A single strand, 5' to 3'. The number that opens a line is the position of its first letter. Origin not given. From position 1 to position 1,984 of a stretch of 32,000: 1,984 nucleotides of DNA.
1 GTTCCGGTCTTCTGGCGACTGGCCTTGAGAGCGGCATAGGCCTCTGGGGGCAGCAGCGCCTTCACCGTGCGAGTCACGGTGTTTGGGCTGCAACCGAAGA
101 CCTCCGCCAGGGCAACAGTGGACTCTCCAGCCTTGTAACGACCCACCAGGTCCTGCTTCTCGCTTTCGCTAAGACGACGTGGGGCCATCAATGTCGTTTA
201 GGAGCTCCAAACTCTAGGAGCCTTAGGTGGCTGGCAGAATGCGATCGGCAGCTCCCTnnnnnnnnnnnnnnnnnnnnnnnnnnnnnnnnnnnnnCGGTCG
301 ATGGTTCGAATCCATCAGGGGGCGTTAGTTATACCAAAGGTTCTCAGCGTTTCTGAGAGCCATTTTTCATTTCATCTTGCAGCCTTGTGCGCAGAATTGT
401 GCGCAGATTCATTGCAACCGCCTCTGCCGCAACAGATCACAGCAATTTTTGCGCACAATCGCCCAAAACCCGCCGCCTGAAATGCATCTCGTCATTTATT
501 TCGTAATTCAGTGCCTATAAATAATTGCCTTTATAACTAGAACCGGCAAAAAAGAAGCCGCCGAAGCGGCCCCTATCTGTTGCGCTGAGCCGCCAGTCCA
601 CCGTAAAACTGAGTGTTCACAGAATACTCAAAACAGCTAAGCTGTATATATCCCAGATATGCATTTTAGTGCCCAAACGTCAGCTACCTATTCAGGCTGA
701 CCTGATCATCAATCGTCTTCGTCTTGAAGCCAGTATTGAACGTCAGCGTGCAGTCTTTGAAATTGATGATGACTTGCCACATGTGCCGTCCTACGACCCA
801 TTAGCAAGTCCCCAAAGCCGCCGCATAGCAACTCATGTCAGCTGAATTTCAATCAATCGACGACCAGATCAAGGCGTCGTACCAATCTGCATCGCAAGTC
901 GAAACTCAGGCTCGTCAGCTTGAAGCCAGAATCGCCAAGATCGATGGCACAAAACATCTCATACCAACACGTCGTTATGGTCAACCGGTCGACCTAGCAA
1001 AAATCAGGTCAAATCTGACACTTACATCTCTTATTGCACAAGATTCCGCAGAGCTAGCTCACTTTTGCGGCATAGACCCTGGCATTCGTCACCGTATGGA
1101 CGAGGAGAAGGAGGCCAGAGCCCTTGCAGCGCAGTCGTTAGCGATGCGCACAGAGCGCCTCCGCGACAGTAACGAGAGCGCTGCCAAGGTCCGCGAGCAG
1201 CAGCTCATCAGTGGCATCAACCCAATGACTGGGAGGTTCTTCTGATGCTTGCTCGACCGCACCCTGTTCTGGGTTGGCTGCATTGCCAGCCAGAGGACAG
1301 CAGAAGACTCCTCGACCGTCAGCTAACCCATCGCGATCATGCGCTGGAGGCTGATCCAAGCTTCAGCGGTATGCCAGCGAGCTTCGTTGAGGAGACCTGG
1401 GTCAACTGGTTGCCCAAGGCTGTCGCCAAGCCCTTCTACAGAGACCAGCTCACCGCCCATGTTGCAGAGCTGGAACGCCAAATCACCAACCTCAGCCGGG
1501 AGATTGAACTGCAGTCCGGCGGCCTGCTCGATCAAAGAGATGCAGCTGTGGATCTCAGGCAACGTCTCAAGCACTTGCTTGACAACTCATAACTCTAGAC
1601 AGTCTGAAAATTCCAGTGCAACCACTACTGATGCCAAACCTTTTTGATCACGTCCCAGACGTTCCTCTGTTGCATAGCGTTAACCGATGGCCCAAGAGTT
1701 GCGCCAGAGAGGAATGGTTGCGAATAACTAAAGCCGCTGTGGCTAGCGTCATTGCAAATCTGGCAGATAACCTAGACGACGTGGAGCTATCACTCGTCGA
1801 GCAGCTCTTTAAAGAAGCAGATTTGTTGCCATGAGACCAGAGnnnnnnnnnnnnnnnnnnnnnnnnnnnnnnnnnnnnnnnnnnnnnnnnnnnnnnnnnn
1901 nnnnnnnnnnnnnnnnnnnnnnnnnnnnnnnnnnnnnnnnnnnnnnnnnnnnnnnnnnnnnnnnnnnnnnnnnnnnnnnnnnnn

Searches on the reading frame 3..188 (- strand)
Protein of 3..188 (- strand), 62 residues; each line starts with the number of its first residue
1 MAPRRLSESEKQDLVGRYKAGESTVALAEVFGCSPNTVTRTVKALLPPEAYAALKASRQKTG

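Call 36: find_homologous_proteins(query=window:3-188:-, max_evalue=0.00001)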
Query seq(62 aa) (62 aa): 24 proteins with E <= 0.00001 among 26 candidates.
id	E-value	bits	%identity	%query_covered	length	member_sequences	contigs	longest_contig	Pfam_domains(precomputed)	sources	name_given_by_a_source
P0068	1.4e-30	120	98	100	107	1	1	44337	PF13384.13,PF13936.13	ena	-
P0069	4.7e-29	116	95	100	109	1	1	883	PF13384.13,PF13936.13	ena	-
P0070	4.5e-28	112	92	100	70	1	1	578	PF13384.13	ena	-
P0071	2.2e-27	110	89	100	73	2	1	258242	PF13384.13,PF13936.13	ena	-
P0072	5.1e-27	109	90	100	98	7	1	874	PF13384.13,PF13936.13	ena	-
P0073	4.3e-26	106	90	97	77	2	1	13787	PF13384.13,PF13936.13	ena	-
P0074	4.5e-26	106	90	97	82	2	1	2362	PF12840.14,PF13384.13,PF13936.13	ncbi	-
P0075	5.4e-26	106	90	97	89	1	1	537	PF13384.13,PF13936.13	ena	-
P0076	5.6e-26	106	90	97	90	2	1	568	PF12840.14,PF13384.13,PF13936.13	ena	-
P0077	7.3e-26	106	90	97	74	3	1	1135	PF13384.13,PF13936.13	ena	-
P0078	8.5e-26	105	87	97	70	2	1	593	PF13384.13,PF13936.13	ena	-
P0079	1.7e-25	104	84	98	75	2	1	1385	PF13384.13,PF13936.13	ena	-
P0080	7.0e-25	103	88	97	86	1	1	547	PF13384.13,PF13936.13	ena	-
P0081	8.4e-25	102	87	97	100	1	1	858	PF13384.13,PF13936.13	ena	-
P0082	1.2e-24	102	85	100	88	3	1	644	PF13384.13,PF13936.13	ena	-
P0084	9.4e-23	96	100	77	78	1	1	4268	PF13384.13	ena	-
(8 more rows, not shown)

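Call 37: find_encoding_contigs(protein=P0068, flank=10000, max_places=3)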
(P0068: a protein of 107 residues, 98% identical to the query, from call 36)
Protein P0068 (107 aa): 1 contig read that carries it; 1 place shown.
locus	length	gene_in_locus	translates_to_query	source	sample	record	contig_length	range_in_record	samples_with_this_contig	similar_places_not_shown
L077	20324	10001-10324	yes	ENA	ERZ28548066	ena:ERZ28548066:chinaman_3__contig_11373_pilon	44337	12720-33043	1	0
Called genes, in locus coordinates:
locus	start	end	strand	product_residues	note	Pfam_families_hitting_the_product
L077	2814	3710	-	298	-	-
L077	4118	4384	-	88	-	-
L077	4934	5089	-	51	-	-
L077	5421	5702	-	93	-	-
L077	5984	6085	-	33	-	-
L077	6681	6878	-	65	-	-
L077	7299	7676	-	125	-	-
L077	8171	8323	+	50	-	-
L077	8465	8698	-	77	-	-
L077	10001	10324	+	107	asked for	PF13936:HTH_38 (faint), PF13384:HTH_23 (weak)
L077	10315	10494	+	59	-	-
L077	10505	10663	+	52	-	-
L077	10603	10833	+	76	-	-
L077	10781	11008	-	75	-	-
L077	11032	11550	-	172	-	PF00590:TP_methylase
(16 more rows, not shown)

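Call 38: find_encoding_contigs(protein=P0071, flank=10000, max_places=3)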
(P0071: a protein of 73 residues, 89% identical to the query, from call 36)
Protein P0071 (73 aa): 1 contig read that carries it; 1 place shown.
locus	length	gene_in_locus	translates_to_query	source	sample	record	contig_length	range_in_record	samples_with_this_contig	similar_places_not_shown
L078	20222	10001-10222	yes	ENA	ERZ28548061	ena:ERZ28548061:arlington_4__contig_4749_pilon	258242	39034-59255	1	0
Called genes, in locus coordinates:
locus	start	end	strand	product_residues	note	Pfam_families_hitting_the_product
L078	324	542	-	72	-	-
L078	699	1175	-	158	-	PF10063:DUF2301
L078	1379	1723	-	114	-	PF00043:GST_C (weak), PF13410:GST_C_2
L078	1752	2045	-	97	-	-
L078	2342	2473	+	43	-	-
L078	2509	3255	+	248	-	-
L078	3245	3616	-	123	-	-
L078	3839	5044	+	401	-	PF00124:Photo_RC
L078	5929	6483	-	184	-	-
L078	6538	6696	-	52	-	PF04087:DUF389 (weak)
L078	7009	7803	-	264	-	PF01145:Band_7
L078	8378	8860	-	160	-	-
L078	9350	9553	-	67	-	-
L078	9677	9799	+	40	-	-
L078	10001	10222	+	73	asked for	PF13936:HTH_38, PF13384:HTH_23 (weak)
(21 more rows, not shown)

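Call 39: find_encoding_contigs(protein=P0084, flank=10000, max_places=3)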
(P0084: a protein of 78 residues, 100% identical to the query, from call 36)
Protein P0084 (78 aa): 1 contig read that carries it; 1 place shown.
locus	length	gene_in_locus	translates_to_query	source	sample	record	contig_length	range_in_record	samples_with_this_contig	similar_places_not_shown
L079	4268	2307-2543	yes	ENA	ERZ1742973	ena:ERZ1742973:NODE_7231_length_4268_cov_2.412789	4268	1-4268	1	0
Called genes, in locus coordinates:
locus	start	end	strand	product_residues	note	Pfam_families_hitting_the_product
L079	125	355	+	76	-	-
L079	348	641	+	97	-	-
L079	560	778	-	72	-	-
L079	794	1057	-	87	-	-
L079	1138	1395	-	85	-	-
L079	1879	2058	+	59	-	-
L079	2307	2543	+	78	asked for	PF13384:HTH_23 (weak)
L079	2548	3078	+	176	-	-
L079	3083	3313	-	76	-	-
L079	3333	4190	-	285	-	PF00590:TP_methylase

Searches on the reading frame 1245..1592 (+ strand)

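Call 6: search_protein_families(library=pfam, proteins=[window:1245-1592:+], max_evalue=1)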
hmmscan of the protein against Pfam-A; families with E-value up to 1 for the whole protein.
window:1245-1592:+ (115 aa): 3 families
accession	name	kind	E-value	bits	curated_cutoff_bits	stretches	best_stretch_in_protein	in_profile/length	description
PF17383.7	kleA_kleC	-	0.032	15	25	1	51-97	7-57/76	Uncharacterized KorC regulated protein A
PF20733.2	LRIM1_dimer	-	0.039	14.3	35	1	66-105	62-100/187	Dimerization domain in LRIM1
PF22638.1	FlgK_D1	-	0.058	13.4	28.6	1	68-103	80-114/233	Flagellar hook-associated protein FlgK helical domain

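Call 7: search_protein_families(library=phrogs, proteins=[window:1245-1592:+], max_evalue=0.1)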
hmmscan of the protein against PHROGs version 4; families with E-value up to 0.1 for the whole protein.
window:1245-1592:+ (115 aa): 2 families
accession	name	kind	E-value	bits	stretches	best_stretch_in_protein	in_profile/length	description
phrog_32499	-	unknown function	0.055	14.3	1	68-89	7-28/55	-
phrog_8369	-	other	0.094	13.8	0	70-111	56-97/192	hol-like chemotaxis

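Call 8: search_protein_families(library=ncbifam, proteins=[window:1245-1592:+], max_evalue=0.1)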
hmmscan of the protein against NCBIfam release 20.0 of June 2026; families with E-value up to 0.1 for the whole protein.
window:1245-1592:+ (115 aa): 1 family
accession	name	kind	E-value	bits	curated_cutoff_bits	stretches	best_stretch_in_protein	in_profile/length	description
NF009649.0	PRK13182.1-5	equivalog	0.043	13.9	265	1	65-111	106-150/186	chromosome-anchoring protein RacA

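Call 80: search_protein_families(library=padloc, proteins=[window:1245-1592:+], max_evalue=0.01)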
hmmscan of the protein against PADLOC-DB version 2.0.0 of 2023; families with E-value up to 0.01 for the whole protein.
window:1245-1592:+ (115 aa): 0 families

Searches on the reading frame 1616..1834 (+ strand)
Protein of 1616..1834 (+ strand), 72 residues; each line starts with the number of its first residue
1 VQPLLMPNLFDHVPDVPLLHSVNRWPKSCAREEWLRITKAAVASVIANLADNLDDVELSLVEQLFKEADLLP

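Call 6: search_protein_families(library=pfam, proteins=[window:1616-1834:+], max_evalue=1)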
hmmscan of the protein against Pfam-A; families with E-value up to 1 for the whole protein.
window:1616-1834:+ (72 aa): 2 families
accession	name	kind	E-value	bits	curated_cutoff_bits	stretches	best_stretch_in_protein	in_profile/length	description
PF23582.1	WH_RGF3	-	0.052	14.1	27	1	5-62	9-66/105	RGF3 winged helix domain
PF18430.7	DBD_HTH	-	0.18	12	25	1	49-64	11-26/35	Putative DNA-binding domain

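Call 7: search_protein_families(library=phrogs, proteins=[window:1616-1834:+], max_evalue=0.1)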
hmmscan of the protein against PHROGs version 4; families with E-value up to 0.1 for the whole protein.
window:1616-1834:+ (72 aa): 0 families

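Call 8: search_protein_families(library=ncbifam, proteins=[window:1616-1834:+], max_evalue=0.1)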
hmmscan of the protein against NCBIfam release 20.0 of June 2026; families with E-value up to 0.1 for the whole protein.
window:1616-1834:+ (72 aa): 0 families

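Call 80: search_protein_families(library=padloc, proteins=[window:1616-1834:+], max_evalue=0.01)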
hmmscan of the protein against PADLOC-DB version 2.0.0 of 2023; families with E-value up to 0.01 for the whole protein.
window:1616-1834:+ (72 aa): 0 families
